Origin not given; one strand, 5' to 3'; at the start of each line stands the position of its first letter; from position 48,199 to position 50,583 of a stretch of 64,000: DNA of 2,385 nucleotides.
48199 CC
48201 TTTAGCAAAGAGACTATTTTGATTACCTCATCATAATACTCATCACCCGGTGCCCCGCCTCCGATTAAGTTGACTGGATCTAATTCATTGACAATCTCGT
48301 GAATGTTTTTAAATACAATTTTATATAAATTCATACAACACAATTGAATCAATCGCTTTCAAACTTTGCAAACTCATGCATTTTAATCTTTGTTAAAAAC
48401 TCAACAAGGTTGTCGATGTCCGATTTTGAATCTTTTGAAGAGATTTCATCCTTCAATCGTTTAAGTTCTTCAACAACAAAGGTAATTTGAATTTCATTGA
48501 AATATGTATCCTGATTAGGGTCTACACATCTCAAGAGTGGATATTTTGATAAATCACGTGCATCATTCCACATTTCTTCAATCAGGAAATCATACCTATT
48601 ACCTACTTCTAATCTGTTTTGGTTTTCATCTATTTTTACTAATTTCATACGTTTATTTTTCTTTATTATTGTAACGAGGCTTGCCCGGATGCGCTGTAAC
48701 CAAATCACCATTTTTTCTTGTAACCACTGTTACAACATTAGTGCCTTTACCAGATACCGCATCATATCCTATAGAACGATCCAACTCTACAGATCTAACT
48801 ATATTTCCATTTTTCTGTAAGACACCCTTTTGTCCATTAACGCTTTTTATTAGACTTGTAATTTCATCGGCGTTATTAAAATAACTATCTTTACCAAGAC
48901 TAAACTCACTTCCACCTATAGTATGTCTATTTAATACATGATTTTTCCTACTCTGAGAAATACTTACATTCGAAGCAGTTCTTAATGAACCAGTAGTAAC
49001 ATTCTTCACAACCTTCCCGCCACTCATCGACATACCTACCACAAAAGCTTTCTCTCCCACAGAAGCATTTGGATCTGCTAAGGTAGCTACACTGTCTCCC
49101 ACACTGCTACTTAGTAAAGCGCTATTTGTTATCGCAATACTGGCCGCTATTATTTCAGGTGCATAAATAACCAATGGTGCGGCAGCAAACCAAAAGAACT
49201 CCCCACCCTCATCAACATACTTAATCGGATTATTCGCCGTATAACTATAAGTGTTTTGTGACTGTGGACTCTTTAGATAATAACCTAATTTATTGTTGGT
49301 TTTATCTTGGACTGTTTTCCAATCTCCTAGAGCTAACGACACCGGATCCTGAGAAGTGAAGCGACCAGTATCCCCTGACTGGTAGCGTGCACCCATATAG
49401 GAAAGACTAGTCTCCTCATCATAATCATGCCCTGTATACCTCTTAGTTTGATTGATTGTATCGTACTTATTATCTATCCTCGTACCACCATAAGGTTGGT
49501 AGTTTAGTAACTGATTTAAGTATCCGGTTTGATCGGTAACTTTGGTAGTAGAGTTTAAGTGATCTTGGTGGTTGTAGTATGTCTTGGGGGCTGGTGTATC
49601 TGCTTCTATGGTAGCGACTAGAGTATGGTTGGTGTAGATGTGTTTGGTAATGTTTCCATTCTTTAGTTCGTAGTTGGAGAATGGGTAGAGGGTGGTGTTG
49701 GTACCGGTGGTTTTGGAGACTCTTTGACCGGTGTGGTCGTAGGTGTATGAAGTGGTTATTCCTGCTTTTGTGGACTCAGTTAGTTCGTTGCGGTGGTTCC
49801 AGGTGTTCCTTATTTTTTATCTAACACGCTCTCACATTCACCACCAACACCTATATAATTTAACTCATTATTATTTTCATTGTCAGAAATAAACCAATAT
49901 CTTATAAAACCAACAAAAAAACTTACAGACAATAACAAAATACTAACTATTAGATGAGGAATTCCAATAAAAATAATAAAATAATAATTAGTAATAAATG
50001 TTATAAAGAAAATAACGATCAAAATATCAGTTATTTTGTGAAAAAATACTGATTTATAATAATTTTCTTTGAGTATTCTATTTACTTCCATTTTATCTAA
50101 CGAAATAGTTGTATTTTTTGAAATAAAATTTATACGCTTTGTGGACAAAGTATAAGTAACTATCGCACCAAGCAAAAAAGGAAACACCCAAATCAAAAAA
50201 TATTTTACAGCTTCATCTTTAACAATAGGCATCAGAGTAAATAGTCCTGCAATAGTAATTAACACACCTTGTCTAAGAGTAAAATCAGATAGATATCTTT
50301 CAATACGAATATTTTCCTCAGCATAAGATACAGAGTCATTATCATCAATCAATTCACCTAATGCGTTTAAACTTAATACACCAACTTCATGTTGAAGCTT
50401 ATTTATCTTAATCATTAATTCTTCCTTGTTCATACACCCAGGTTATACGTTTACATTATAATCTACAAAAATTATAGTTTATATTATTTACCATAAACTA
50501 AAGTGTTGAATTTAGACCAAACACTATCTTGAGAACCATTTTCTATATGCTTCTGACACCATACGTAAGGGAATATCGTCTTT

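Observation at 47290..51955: Array of orphan Rhs C-terminal toxin/immunity cassettes retaining 290-480 bp of core homology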

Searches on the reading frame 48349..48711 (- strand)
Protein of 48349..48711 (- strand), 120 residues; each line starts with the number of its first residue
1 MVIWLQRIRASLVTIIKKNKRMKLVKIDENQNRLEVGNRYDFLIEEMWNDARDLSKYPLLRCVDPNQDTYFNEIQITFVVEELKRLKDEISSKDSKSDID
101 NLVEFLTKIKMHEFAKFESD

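Call 9: search_protein_families(library=pfam, max_evalue=0.01, proteins=[window:48349-48711:-])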
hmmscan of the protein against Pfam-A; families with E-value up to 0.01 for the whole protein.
window:48349-48711:- (120 aa): 0 families

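Call 18: search_protein_families(library=pfam, max_evalue=5, proteins=[window:48349-48711:-])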
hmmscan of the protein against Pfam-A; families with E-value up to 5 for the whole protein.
window:48349-48711:- (120 aa): 1 family
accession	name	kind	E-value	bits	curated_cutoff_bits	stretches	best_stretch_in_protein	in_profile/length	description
PF08340.16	YicC-like_C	-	0.072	13.7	27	0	76-103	75-102/120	Endoribonuclease YicC-like, C-terminal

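Call 19: search_protein_families(library=ncbifam, max_evalue=0.1, proteins=[window:48349-48711:-])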
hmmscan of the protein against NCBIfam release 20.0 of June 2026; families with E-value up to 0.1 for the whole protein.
window:48349-48711:- (120 aa): 0 families

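Call 28: search_protein_families(library=padloc, max_evalue=0.01, proteins=[window:48349-48711:-])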
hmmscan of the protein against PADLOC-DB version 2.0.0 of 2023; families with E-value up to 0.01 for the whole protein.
window:48349-48711:- (120 aa): 0 families

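Call 71: search_protein_families(library=phrogs, max_evalue=0.01, proteins=[window:48349-48648:-])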
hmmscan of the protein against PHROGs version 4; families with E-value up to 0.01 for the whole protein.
window:48349-48648:- (99 aa): 1 family
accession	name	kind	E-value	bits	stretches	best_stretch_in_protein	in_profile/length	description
phrog_7663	-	unknown function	0.0048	18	1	2-44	18-61/72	-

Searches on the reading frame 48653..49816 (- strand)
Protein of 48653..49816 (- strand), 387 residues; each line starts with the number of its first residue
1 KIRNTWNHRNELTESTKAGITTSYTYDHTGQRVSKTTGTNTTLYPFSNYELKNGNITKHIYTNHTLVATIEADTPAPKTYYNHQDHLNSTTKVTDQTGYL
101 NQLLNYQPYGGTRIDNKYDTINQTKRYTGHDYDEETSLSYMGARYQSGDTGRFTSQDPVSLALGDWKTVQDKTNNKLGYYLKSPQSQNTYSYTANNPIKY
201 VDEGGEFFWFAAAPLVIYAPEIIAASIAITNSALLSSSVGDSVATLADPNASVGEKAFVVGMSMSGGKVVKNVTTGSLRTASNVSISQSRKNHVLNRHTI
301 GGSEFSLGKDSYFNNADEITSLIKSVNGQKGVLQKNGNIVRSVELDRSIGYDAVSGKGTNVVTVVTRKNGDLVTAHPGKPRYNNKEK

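Call 9: search_protein_families(library=pfam, max_evalue=0.01, proteins=[window:48653-49816:-])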
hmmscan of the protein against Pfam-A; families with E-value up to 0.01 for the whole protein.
window:48653-49816:- (387 aa): 1 family
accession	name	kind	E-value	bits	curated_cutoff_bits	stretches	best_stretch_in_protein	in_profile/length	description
PF05593.20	RHS_repeat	-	0.0036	18.1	22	1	6-41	1-37/38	RHS Repeat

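Call 19: search_protein_families(library=ncbifam, max_evalue=0.1, proteins=[window:48653-49816:-])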
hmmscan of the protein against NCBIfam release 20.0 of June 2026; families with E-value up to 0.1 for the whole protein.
window:48653-49816:- (387 aa): 3 families
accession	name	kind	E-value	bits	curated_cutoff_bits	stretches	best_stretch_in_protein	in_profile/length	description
TIGR03696.1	Rhs_assc_core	domain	3e-14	53.3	32.5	1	106-205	1-75/76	RHS repeat-associated core domain-containing protein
NF041261.1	RHS_core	equivalog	1.4e-07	29.7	2000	1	65-170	1142-1247/1261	RHS element core protein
TIGR01643.1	YD_repeat_2x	repeat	0.0037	17.7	15.8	1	6-37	1-33/42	YD repeat-containing protein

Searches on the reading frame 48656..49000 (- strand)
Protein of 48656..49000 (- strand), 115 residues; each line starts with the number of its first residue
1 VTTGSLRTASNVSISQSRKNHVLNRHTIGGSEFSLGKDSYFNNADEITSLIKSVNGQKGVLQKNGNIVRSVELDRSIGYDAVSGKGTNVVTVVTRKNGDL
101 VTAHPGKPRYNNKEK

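Call 39: search_solved_structures(query=A2, max_evalue=1, show_alignments=2)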
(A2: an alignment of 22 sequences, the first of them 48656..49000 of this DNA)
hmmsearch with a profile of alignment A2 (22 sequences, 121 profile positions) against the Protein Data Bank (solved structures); distinct sequences matched with E-value up to 1: 1.
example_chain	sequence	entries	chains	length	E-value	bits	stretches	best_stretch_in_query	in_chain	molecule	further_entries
8hhj_B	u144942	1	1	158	0.0011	22.1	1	31-108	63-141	MafB2 toxin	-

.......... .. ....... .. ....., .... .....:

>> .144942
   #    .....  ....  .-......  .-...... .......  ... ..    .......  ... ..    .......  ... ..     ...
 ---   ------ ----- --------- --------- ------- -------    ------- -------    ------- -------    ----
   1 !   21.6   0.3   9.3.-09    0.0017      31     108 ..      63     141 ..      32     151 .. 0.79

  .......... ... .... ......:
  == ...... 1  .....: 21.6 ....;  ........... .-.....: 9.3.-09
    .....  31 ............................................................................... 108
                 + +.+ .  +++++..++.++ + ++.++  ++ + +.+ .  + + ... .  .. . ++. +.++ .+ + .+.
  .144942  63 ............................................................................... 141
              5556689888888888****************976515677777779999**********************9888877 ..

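Call 44: predict_structure(alignment_id=A2)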
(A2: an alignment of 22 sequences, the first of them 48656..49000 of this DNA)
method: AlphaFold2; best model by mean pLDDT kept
length: 115 residues; sequences in the alignment: 22
mean_pLDDT: 91.1   pTM: 0.83
mean pLDDT of the five models: 91.1, 90.9, 90.7, 89.1, 88.9
residues with pLDDT >= 90: 97; 70-90: 9; 50-70: 4; < 50: 5
segments of 3 or more residues with pLDDT < 50: 113-115
pLDDT, mean of each block of 10 residues (from residue 1): 65 97 97 96 97 95 93 98 96 97 92 48
secondary structure, 60 per line:
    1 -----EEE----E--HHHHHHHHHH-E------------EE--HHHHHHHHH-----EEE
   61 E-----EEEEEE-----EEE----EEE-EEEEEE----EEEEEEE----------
elements in order: E6-8 H16-25 H44-52 E58-61 E67-72 E78-80 E85-87 E89-94 E99-105

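Call 47: fold_search(model_id=the predicted structure, library=pdb)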
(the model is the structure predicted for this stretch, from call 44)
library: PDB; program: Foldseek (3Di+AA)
matches with E <= 10: 219; with E <= 0.001: 0
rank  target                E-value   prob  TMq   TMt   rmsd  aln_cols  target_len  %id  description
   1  8hhj_B                2.4e-03  1.00  0.45  0.51   5.2       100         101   24  Crystal structure of the MafB2-CTMGI-2B16B6/MafI2MGI-2B16B6 complex (released 2023-11-15)
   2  9v8i_B                6.6e-03  0.98  0.45  0.48   4.9        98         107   24  Crystal structure for YxiD-YxxD toxin-immunity protein complex from Bacillus subtilis 6633. (released 2025-12-24)
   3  2fp8_B                3.1e-01  0.28  0.27  0.11   8.7        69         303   14  Structure of Strictosidine Synthase, the Biosynthetic Entry to the Monoterpenoid Indole Alkaloid Family (released 2006-05-23)
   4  2fpb_A                5.8e-01  0.20  0.26  0.10   8.4        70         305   14  Structure of Strictosidine Synthase, the Biosynthetic Entry to the Monoterpenoid Indole Alkaloid Family (released 2006-05-23)
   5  7m5f_C                6.1e-01  0.38  0.41  0.39   5.5        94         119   14  Contact-dependent inhibition system from Serratia marcescens BWH57 (released 2021-05-12)
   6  8wkl_F                6.6e-01  0.20  0.26  0.10   8.3        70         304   14  Rauvolfia serpentina strictosidine synthase (RsSTR) in complex with a non-reactive tryptamine substitute crystallized  (released 2024-02-28)
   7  8wkl_H                6.6e-01  0.20  0.26  0.10   8.4        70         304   14  Rauvolfia serpentina strictosidine synthase (RsSTR) in complex with a non-reactive tryptamine substitute crystallized  (released 2024-02-28)
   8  8wkl_G                6.6e-01  0.20  0.26  0.10   8.4        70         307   14  Rauvolfia serpentina strictosidine synthase (RsSTR) in complex with a non-reactive tryptamine substitute crystallized  (released 2024-02-28)
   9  2fp8_A                7.4e-01  0.18  0.26  0.11   8.4        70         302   14  Structure of Strictosidine Synthase, the Biosynthetic Entry to the Monoterpenoid Indole Alkaloid Family (released 2006-05-23)
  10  8eau_a                7.9e-01  0.06  0.18  0.04  11.4        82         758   15  Yeast VO in complex with Vma21p (released 2022-11-02)
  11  2fp9_A                1.0e+00  0.15  0.26  0.10   8.4        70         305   14  Crystal structure of Native Strictosidine Synthase (released 2006-05-23)
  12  4dky_A                1.2e+00  0.04  0.14  0.16  12.2        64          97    9  Crystal structure Analysis of N terminal region containing the dimerization domain and DNA binding domain of HU protei (released 2013-02-06)
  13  6zea                  1.4e+00  0.25  0.29  0.12   5.5        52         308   13  Strictosidine Synthase from Catharanthus roseus in complex with racemic 1-methyl-2,3,4,9-tetrahydro-1H-beta-carboline (released 2020-09-02)
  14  4nk7                  1.4e+00  0.16  0.26  0.15   6.5        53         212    9  Crystal Structure of the D. melanogaster Plk4 cryptic polo box (CPB) (released 2014-08-27)
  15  5tux                  1.6e+00  0.04  0.25  0.11  14.0       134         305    7  crystal structure and light induced structural changes in orange carotenoid protein bound with echinenone (released 2017-06-07)
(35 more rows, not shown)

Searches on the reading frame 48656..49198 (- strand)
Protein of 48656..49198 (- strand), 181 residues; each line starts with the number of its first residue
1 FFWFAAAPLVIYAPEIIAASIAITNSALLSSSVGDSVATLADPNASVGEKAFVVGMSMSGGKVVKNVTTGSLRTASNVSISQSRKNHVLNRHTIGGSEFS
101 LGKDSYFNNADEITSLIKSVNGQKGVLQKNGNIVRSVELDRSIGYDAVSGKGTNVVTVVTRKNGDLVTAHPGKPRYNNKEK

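Call 18: search_protein_families(library=pfam, max_evalue=5, proteins=[window:48656-49198:-])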
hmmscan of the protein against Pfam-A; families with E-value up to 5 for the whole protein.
seq(181 aa): 2 families
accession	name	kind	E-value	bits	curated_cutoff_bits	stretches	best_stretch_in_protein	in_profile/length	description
PF15542.11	Ntox50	-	0.0038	18.4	22.2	1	90-164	7-87/92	Bacterial toxin 50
PF17689.8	Arabino_trans_N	-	0.043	14.4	25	1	6-65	19-78/156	Arabinosyltransferase concanavalin like domain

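Call 24: find_homologous_proteins(query=window:48656-49198:-, max_evalue=0.001)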
Query seq(181 aa): 194 candidates shared short words with the query, none scored E <= 0.001.

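Call 31: search_protein_representatives(protein=window:48656-49198:-)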
Query: 181 residues. Proteins with E-value up to 0.001 (for the whole library): 458; up to 1e-10: 95; up to 1e-30: 1. The best 150 are listed.
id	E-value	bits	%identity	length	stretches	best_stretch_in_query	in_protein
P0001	1.1e-108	376.8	81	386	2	1-181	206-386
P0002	5.4e-22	94.9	45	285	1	7-179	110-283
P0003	3.7e-19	85.7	36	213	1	11-175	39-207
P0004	7.8e-19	84.6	38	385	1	30-175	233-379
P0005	4.4e-17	78.9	39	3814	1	6-174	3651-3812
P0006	4.7e-17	78.8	37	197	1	59-179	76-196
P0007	4.8e-17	78.8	38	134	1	77-175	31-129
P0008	6.1e-17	78.5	46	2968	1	35-176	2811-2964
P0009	1.1e-15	74.4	41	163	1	37-174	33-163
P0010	2.4e-15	73.3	48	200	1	78-174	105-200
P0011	2.5e-15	73.2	37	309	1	47-174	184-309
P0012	3.0e-15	72.9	41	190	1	59-174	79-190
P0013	3.4e-15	72.8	41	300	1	62-174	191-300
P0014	3.5e-15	72.7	42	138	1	75-174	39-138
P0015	3.7e-15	72.6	37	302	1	36-174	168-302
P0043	1.9e-12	63.8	37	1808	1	66-174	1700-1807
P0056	7.1e-12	62.0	42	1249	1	78-174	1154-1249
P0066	1.9e-11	60.6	44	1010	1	68-174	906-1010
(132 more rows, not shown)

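Call 32: predict_structure(protein=window:48656-49198:-)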
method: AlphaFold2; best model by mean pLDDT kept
length: 181 residues; sequences in the alignment: 1
mean_pLDDT: 34.3   pTM: 0.16
mean pLDDT of the five models: 34.3, 31.5, 29.1, 28.8, 28.3
residues with pLDDT >= 90: 0; 70-90: 0; 50-70: 1; < 50: 180
segments of 3 or more residues with pLDDT < 50: 2-181
pLDDT, mean of each block of 10 residues (from residue 1): 44 34 32 34 39 33 32 30 29 28 31 29 35 36 35 40 41 36 26
secondary structure, 60 per line:
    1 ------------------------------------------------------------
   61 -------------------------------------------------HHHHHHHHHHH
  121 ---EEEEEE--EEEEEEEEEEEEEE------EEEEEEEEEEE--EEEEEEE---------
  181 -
elements in order: H110-120 E124-129 E132-145 E152-162 E165-171

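Call 35: find_encoding_contigs(protein=P0001, flank=10000, max_places=10)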
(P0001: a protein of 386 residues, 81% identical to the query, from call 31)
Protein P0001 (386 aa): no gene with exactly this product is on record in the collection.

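Call 36: search_protein_families(library=pfam, max_evalue=0.001, proteins=[P0002, P0003, P0004, P0005, P0043, P0056, P0066])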
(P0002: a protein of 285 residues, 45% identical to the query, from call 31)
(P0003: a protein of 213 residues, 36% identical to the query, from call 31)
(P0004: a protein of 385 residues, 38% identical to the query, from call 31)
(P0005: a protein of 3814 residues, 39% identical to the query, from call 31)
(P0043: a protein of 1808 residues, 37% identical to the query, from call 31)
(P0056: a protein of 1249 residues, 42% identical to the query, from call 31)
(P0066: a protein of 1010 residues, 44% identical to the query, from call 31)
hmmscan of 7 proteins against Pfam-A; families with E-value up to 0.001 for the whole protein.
P0002 (285 aa): 0 families

P0003 (213 aa): 0 families

P0004 (385 aa): 2 families
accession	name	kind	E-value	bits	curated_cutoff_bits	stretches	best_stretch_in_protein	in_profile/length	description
PF14449.11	PT-TG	-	5.4e-09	36.4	23.5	1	229-276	8-53/68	Pre-toxin TG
PF03527.20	RHS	-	0.00069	19.8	27.9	0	72-104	2-34/38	RHS protein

P0005 (3814 aa): 4 families
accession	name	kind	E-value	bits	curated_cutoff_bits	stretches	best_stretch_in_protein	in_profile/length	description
PF05860.19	TPS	-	6.9e-38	131.4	33.5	1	68-337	4-251/252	TPS secretion domain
PF13332.12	Fil_haemagg_2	-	6e-28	98.5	22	1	3026-3188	2-169/170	Hemagglutinin repeat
PF13018.11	ESPR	-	6.9e-10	39.7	25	1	1-41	1-40/50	Extended Signal Peptide of Type V secretion system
PF05594.20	Fil_haemagg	-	2.4e-09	38.2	21.5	1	1544-1583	20-71/72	Haemagglutinin repeat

P0043 (1808 aa): 1 family
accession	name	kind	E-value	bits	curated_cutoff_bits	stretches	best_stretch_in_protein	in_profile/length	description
PF20041.5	DUF6443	-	8.4e-24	84.8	27.8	1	343-474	7-134/137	Domain of unknown function (DUF6443)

P0056 (1249 aa): 2 families
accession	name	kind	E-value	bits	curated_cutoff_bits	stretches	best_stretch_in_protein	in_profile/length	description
PF05593.20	RHS_repeat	-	0.00011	22.9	22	0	634-667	1-33/38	RHS Repeat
PF00404.24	Dockerin_1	-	0.00044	20.8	22.9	1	808-855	3-48/57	Dockerin type I domain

P0066 (1010 aa): 1 family
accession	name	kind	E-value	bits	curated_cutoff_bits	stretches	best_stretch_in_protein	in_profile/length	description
PF05593.20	RHS_repeat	-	1.5e-11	44.8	22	1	213-249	1-37/38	RHS Repeat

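Call 49: find_encoding_contigs(protein=P0004, flank=6000, max_places=4)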
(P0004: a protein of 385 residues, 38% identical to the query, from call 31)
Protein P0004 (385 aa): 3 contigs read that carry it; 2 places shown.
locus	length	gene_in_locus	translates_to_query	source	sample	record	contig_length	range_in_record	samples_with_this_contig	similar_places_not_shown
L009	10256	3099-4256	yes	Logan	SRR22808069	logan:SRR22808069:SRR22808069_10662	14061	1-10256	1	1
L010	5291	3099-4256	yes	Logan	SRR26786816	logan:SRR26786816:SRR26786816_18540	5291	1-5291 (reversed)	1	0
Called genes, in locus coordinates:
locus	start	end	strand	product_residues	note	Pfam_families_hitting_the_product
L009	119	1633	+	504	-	-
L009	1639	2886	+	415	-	PF07992:Pyr_redox_2, PF13454:NAD_binding_9 (faint), PF13738:Pyr_redox_3 (faint), PF00070:Pyr_redox (weak), PF22366:NDH2_C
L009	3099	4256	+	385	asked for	PF25023:TEN_YD-shell, PF14449:PT-TG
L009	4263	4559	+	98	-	-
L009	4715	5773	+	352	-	PF00899:ThiF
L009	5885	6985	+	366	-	PF02812:ELFV_dehydrog_N, PF00208:ELFV_dehydrog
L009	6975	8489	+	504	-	-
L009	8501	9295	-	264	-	PF01978:TrmB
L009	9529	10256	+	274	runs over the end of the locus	-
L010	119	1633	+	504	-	-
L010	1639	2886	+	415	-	PF07992:Pyr_redox_2, PF13454:NAD_binding_9 (faint), PF13738:Pyr_redox_3 (faint), PF00070:Pyr_redox (weak), PF22366:NDH2_C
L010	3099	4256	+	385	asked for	PF25023:TEN_YD-shell, PF14449:PT-TG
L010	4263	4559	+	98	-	-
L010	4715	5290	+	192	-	?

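Call 50: find_encoding_contigs(protein=P0002, flank=6000, max_places=4)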
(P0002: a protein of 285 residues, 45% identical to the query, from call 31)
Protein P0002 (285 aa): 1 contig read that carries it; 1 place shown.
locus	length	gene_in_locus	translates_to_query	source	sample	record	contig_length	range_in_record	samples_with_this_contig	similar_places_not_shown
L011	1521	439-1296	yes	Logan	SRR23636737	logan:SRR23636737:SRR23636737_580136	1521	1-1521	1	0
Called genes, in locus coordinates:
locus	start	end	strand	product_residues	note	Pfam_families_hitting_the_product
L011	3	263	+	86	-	?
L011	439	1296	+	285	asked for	-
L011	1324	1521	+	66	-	?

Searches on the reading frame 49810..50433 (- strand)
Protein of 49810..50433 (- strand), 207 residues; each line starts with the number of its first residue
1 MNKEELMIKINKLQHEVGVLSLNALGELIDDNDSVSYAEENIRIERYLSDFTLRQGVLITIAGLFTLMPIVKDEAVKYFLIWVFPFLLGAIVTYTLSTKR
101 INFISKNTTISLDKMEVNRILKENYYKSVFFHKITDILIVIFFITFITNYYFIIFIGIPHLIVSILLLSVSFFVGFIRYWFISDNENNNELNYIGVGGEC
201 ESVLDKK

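Call 9: search_protein_families(library=pfam, max_evalue=0.01, proteins=[window:49810-50433:-])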
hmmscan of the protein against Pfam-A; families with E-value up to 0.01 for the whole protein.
window:49810-50433:- (207 aa): 0 families

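Call 18: search_protein_families(library=pfam, max_evalue=5, proteins=[window:49810-50433:-])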
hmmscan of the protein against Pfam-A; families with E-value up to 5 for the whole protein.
window:49810-50433:- (207 aa): 1 family
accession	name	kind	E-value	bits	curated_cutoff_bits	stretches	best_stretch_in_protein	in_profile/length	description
PF02976.21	MutH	-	0.05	13.9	23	1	102-142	31-71/103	DNA mismatch repair enzyme MutH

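Call 19: search_protein_families(library=ncbifam, max_evalue=0.1, proteins=[window:49810-50433:-])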
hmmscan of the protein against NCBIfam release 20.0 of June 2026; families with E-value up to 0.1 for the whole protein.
window:49810-50433:- (207 aa): 1 family
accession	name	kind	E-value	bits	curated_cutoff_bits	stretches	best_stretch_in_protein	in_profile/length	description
NF052334.1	conj_DNA_TcpK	subfamily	0.015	15.7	45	1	90-129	9-48/94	TcpK family conjugal transfer DNA-binding protein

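Call 28: search_protein_families(library=padloc, max_evalue=0.01, proteins=[window:49810-50433:-])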
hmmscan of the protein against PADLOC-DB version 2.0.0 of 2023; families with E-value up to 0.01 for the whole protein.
window:49810-50433:- (207 aa): 0 families

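Call 71: search_protein_families(library=phrogs, max_evalue=0.01, proteins=[window:49810-50433:-])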
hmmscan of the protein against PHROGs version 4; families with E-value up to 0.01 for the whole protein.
window:49810-50433:- (207 aa): 0 families
